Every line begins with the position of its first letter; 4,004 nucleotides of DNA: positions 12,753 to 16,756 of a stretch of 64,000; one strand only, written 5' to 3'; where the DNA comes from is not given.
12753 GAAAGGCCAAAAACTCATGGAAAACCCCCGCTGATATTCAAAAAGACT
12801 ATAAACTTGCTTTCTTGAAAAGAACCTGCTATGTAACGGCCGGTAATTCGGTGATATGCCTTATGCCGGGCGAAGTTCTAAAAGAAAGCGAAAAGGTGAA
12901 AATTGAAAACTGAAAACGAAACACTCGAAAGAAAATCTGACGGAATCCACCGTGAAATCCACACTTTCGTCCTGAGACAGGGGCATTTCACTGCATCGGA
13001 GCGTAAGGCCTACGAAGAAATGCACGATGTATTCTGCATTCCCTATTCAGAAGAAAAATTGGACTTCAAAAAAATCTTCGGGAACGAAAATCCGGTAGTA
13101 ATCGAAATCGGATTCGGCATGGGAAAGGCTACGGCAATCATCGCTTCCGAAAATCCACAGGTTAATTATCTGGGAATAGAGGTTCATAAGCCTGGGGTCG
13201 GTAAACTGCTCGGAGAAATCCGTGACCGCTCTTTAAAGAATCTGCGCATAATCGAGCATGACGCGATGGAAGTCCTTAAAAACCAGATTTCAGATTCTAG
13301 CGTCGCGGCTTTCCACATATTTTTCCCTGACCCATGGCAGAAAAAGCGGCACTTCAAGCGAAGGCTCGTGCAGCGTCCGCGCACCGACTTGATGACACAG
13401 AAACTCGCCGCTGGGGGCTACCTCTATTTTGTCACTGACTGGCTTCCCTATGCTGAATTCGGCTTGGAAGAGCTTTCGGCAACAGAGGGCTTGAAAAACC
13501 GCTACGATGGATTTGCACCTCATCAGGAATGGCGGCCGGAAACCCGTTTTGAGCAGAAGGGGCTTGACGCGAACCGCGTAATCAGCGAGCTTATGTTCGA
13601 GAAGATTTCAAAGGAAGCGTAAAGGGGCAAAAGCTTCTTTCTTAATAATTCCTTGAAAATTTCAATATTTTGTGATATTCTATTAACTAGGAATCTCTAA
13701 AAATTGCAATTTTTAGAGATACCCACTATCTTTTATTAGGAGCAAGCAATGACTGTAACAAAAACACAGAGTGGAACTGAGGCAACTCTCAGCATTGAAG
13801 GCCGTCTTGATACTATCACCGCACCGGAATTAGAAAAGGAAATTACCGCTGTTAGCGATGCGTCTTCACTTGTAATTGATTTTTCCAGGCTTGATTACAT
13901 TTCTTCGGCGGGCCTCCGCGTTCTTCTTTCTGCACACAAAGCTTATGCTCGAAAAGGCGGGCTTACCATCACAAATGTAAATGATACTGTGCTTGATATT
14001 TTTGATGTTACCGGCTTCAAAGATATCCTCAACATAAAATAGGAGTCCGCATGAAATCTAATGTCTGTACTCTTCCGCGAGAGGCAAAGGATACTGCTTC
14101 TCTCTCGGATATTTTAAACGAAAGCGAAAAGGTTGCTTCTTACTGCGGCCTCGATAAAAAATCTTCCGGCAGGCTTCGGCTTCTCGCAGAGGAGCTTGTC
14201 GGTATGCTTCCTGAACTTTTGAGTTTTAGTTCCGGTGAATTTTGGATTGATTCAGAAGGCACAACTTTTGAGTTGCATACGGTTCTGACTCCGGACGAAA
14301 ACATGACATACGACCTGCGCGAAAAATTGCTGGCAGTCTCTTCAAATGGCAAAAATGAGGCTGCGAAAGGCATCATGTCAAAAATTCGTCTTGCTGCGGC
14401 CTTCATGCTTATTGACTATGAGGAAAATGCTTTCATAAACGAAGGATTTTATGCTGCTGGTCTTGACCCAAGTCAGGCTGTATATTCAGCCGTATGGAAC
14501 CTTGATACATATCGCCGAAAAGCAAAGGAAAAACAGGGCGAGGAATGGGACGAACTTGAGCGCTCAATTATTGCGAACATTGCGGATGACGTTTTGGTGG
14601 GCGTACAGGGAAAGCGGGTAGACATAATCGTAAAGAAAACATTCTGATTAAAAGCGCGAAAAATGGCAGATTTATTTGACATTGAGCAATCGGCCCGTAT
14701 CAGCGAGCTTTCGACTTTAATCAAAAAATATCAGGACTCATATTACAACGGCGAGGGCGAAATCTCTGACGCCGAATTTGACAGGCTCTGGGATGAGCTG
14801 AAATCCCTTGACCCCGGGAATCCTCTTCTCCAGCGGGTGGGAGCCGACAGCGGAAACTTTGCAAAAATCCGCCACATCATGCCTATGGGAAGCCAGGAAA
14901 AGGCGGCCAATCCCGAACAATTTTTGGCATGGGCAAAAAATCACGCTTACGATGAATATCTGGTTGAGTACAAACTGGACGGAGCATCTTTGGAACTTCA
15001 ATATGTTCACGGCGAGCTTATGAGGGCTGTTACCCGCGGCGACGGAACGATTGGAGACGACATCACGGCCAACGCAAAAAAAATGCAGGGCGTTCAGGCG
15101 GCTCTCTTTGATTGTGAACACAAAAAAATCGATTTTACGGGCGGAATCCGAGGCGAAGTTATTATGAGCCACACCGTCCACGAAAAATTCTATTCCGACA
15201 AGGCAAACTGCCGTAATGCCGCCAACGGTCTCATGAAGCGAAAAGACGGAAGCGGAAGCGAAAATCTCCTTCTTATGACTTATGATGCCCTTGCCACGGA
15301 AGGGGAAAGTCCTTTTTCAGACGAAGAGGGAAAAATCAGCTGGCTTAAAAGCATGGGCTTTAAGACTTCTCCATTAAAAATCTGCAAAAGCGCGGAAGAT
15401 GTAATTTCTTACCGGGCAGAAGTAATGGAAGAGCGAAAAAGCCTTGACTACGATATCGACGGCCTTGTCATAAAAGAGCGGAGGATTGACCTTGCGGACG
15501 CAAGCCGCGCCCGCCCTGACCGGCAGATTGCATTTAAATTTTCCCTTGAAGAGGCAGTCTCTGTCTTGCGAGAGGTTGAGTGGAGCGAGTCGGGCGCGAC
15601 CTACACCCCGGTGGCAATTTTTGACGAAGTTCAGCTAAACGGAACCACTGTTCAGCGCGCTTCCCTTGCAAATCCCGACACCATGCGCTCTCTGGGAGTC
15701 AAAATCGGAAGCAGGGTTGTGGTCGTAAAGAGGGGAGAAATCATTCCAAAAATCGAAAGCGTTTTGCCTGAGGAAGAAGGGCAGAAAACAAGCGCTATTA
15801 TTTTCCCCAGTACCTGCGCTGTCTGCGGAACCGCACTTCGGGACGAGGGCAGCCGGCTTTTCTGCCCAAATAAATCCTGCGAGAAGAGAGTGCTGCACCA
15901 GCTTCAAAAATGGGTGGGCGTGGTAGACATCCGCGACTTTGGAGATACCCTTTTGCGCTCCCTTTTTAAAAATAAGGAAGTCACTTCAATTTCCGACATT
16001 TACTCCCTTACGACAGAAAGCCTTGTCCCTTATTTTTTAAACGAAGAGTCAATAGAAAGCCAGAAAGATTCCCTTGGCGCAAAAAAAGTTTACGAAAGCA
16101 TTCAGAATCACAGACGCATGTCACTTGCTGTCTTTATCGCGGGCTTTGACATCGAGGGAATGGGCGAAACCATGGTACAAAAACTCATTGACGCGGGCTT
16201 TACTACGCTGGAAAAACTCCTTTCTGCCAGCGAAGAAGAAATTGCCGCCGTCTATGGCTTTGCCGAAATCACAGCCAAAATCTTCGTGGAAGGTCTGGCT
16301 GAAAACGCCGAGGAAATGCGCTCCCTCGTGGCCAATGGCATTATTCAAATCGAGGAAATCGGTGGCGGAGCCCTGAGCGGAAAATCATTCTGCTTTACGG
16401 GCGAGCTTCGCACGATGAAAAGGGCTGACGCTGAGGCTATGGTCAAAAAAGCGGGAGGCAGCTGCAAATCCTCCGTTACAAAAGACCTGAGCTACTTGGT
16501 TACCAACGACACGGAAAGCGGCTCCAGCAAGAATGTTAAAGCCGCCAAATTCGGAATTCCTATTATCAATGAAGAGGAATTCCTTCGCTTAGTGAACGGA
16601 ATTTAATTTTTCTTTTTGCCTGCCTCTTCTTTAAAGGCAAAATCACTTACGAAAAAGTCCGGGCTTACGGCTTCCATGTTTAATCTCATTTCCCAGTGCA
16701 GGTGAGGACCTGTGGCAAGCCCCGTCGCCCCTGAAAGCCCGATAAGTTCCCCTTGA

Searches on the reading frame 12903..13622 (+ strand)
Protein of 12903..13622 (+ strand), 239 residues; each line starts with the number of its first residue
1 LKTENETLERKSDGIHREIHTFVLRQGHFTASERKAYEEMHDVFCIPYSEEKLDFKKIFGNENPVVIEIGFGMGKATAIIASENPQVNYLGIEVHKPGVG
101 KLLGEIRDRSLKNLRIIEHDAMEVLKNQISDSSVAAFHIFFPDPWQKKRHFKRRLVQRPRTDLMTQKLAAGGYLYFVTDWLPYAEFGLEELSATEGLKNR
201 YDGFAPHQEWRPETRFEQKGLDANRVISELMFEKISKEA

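Call 28: search_protein_families(library=pfam, proteins=[window:12903-13622:+], max_evalue=0.001)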
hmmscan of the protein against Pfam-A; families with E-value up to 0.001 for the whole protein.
window:12903-13622:+ (239 aa): 1 family
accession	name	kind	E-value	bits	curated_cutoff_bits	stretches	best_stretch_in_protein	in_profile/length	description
PF02390.23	Methyltransf_4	-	8.3e-49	165.8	24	1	63-228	2-171/173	Putative methyltransferase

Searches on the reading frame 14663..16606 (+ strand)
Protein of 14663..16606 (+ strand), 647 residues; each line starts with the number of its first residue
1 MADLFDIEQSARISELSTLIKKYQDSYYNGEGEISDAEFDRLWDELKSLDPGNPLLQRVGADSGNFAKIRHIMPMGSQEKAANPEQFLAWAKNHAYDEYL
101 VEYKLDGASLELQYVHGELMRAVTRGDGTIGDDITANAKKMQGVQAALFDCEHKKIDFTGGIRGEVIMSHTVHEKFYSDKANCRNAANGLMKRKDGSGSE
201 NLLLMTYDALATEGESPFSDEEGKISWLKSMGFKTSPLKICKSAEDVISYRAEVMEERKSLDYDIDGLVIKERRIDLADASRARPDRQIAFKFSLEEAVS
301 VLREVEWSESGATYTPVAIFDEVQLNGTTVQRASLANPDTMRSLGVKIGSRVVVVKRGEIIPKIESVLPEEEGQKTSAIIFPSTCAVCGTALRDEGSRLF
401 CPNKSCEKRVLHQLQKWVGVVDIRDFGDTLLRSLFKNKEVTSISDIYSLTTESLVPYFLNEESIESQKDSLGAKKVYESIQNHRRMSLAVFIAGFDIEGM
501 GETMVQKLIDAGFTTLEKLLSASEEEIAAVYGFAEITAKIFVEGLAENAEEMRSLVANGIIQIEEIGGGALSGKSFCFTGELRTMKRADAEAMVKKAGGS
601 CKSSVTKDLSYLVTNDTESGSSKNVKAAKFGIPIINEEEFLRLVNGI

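Call 28: search_protein_families(library=pfam, proteins=[window:14663-16606:+], max_evalue=0.001)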
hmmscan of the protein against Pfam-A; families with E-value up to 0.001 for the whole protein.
window:14663-16606:+ (647 aa): 6 families
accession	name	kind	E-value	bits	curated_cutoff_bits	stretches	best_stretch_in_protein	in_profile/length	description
PF01653.23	DNA_ligase_aden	-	1.2e-39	136.8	27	1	65-293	3-250/253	NAD-dependent DNA ligase adenylation domain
PF03120.22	DNA_ligase_OB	-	8.1e-18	64.5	32.9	1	314-374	17-77/79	NAD-dependent DNA ligase OB-fold domain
PF00533.33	BRCT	-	7.8e-12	45.7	21.3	1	571-643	6-77/78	BRCA1 C Terminus (BRCT) domain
PF14520.12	HHH_5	-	7.2e-08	33.2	27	1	496-539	6-49/57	Helix-hairpin-helix domain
PF12738.14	PTCB-BRCT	-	1.8e-05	25.1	22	1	582-636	8-60/63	twin BRCT domain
PF12826.13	HHH_2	-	0.00059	20.4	27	0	491-543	2-53/64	Helix-hairpin-helix motif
